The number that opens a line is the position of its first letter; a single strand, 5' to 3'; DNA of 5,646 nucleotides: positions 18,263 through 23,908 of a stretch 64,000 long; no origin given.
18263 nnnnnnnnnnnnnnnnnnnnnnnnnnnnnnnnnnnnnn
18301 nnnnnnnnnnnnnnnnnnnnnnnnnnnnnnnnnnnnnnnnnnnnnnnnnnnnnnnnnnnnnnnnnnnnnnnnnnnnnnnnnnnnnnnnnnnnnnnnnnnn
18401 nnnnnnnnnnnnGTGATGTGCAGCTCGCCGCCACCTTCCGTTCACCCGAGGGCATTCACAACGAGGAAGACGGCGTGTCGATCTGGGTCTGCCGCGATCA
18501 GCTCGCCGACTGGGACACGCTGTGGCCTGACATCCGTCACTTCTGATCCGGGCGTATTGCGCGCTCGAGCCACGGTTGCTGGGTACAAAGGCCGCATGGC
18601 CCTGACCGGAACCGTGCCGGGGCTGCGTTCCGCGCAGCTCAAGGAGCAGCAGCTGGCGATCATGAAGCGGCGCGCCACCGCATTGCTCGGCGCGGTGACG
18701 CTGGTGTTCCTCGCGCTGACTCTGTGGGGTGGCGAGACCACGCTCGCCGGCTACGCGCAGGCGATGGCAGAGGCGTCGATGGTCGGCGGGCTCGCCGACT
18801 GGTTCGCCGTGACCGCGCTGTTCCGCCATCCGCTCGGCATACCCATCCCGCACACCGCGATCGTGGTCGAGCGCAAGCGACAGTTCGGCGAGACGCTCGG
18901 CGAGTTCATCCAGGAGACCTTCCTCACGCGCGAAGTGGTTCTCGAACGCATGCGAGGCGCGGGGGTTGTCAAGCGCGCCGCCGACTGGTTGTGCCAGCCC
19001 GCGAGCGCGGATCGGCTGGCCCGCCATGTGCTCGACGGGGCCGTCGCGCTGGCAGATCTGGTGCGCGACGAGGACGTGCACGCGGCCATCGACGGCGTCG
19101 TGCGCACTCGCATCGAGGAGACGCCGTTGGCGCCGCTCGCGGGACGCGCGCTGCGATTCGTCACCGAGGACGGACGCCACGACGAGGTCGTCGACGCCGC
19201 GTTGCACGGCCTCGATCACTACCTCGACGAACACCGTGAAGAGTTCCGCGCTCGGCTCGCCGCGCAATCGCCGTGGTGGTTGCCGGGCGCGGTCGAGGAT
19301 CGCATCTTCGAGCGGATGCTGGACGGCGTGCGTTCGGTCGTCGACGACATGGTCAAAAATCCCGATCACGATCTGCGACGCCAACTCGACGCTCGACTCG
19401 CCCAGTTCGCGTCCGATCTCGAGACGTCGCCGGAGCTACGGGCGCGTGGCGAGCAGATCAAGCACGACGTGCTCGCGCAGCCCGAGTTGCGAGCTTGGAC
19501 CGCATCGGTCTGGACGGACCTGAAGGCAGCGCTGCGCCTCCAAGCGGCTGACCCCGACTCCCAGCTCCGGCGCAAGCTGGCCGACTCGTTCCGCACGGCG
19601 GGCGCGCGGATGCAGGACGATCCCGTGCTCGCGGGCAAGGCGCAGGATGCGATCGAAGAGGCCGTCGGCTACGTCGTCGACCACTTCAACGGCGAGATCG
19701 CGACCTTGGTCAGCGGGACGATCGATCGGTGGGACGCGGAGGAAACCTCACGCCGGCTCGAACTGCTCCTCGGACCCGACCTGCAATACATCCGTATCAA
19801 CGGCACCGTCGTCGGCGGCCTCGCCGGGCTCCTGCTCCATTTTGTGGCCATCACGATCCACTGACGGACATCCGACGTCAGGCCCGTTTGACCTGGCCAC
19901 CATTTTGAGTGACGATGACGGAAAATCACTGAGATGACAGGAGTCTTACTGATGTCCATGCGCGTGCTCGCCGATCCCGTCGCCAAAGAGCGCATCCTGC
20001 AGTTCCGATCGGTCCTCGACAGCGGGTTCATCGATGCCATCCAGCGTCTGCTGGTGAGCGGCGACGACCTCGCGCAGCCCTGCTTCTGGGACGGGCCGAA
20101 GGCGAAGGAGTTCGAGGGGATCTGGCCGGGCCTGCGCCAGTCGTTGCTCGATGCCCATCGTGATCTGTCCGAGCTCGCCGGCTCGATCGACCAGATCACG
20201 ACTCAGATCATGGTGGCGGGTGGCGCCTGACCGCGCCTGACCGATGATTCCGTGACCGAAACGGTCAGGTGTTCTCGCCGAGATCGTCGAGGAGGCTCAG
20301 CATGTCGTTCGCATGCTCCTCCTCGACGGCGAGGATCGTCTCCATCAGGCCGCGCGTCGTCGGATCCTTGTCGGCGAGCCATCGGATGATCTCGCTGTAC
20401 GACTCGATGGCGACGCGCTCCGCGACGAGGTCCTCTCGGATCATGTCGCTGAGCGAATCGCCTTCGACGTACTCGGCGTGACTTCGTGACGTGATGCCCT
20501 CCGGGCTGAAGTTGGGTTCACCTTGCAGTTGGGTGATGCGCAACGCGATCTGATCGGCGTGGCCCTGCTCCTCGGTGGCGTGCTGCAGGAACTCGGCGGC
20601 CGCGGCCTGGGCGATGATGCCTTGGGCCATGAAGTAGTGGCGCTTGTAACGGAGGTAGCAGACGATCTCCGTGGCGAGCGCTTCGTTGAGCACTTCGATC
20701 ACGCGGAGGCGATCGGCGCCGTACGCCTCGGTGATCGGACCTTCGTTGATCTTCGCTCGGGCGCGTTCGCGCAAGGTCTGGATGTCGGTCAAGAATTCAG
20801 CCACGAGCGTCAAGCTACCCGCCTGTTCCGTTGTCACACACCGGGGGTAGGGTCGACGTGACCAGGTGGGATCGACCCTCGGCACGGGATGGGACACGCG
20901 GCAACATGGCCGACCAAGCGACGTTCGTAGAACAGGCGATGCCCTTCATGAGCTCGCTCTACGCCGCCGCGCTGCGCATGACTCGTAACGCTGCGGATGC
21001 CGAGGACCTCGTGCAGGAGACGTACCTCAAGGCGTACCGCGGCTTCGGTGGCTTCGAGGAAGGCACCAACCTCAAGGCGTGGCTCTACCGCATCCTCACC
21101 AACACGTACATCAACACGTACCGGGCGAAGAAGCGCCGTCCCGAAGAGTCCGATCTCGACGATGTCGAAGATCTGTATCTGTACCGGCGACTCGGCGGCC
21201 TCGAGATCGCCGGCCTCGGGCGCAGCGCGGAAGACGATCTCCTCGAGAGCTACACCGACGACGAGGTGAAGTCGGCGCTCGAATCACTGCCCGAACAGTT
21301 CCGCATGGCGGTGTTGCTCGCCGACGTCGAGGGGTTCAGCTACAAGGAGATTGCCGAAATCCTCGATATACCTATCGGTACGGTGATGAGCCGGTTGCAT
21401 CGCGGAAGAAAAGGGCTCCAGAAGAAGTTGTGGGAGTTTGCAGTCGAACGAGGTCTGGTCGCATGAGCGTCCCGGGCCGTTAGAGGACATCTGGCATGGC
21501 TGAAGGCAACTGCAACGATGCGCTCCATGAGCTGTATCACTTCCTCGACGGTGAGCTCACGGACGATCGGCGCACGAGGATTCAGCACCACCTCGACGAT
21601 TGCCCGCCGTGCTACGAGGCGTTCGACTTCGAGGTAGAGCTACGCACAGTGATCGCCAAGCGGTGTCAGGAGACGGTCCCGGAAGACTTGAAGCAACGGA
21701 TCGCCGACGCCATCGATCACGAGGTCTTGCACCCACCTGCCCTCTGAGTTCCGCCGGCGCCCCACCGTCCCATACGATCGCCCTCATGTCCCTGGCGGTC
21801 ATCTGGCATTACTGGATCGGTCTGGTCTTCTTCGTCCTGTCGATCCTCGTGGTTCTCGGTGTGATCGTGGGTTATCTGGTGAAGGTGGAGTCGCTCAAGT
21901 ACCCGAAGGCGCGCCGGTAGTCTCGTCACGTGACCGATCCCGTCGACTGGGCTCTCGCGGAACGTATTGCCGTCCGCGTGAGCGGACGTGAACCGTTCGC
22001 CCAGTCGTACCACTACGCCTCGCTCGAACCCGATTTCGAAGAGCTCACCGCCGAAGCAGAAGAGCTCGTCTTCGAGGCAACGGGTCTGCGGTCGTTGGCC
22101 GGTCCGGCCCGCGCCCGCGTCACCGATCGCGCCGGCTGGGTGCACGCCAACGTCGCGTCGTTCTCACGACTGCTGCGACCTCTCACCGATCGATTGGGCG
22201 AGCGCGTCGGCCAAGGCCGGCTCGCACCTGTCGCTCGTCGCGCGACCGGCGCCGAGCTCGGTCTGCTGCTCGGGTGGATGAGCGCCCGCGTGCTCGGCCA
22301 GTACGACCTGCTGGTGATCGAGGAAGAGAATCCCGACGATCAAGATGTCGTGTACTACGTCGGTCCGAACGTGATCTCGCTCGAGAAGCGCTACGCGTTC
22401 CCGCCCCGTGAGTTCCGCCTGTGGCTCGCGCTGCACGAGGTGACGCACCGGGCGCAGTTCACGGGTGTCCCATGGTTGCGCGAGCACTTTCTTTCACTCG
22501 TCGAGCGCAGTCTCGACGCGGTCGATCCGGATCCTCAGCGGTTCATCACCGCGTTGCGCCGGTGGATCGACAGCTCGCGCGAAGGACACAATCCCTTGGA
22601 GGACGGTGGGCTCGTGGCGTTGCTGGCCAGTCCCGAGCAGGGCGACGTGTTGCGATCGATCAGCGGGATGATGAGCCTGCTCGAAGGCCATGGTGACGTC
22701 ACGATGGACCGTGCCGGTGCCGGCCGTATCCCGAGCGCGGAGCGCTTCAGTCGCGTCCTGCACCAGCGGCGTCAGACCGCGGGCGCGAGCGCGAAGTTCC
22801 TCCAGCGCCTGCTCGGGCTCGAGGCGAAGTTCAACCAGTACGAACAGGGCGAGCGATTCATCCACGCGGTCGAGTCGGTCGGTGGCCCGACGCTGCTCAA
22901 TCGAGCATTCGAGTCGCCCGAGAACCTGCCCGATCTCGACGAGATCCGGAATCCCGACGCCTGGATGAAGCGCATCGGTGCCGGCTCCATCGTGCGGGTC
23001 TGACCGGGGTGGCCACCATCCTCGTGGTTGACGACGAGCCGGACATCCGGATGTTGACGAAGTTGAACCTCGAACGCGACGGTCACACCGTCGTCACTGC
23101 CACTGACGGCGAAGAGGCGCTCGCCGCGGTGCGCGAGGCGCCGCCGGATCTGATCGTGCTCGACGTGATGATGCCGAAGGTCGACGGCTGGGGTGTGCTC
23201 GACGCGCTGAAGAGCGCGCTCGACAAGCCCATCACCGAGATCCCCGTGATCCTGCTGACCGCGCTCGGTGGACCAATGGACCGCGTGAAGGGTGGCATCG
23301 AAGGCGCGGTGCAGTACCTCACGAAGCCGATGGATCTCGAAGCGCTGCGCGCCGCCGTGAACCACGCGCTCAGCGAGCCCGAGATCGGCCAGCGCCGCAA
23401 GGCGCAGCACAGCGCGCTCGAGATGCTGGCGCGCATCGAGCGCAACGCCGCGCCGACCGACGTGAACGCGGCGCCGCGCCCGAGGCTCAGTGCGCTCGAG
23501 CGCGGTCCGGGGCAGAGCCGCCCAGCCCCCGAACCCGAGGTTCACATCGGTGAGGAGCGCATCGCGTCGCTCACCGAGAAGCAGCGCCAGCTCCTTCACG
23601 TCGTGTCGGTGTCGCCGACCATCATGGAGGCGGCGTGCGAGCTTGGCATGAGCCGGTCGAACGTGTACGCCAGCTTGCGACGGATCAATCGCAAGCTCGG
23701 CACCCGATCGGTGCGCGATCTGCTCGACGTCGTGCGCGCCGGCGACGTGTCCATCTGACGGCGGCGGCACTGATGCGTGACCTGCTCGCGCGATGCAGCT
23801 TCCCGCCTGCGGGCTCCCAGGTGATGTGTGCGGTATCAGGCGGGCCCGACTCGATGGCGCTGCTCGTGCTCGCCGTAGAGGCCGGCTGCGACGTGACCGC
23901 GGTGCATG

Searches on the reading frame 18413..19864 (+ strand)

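Call 53: search_protein_families(library=pfam, proteins=[window:18413-19864:+], max_evalue=0.0001)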
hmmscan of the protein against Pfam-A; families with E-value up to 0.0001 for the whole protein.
window:18413-19864:+ (483 aa): 1 family
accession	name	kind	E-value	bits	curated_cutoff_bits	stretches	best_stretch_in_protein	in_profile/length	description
PF04286.17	DUF445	-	1.1e-104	351.7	33.8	1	119-480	1-366/368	Protein of unknown function (DUF445)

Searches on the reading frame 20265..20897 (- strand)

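Call 53: search_protein_families(library=pfam, proteins=[window:20265-20897:-], max_evalue=0.0001)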
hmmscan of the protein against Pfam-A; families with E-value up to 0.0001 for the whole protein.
window:20265-20897:- (210 aa): 2 families
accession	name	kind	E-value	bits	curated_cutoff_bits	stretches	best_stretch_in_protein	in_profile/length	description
PF00210.30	Ferritin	-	1.9e-22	80.1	24.5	1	67-206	1-139/142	Ferritin-like domain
PF02915.23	Rubrerythrin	-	4.3e-06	27.6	22.8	1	68-202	1-136/137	Rubrerythrin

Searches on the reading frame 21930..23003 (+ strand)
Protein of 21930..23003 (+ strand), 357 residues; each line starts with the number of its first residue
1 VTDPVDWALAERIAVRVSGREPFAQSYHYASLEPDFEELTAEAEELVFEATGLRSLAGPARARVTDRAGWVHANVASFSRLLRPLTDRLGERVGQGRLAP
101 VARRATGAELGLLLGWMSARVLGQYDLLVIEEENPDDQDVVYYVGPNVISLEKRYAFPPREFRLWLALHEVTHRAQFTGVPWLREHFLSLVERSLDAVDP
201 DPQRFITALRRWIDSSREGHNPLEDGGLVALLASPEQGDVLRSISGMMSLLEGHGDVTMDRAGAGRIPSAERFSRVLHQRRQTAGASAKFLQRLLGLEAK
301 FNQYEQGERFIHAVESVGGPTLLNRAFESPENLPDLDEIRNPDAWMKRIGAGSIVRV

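Call 53: search_protein_families(library=pfam, proteins=[window:21930-23003:+], max_evalue=0.0001)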
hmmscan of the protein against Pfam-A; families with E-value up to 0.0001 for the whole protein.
window:21930-23003:+ (357 aa): 1 family
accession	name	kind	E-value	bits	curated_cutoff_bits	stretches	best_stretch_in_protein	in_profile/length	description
PF10103.15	Zincin_2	-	6.4e-82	276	25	1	5-346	1-344/344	Zincin-like metallopeptidase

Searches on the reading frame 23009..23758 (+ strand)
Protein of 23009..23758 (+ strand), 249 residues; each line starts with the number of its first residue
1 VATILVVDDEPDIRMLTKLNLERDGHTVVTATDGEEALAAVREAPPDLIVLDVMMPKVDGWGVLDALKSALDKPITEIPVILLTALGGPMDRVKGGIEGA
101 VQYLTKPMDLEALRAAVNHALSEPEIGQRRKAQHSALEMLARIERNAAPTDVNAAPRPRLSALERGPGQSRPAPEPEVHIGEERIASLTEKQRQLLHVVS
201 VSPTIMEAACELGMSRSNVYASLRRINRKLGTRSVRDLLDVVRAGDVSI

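Call 53: search_protein_families(library=pfam, proteins=[window:23009-23758:+], max_evalue=0.0001)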
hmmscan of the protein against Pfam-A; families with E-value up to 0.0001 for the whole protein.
window:23009-23758:+ (249 aa): 1 family
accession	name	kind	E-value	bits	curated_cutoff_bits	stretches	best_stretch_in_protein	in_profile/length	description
PF00072.30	Response_reg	-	9.7e-26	90.6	30.2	1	4-118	1-111/111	Response regulator receiver domain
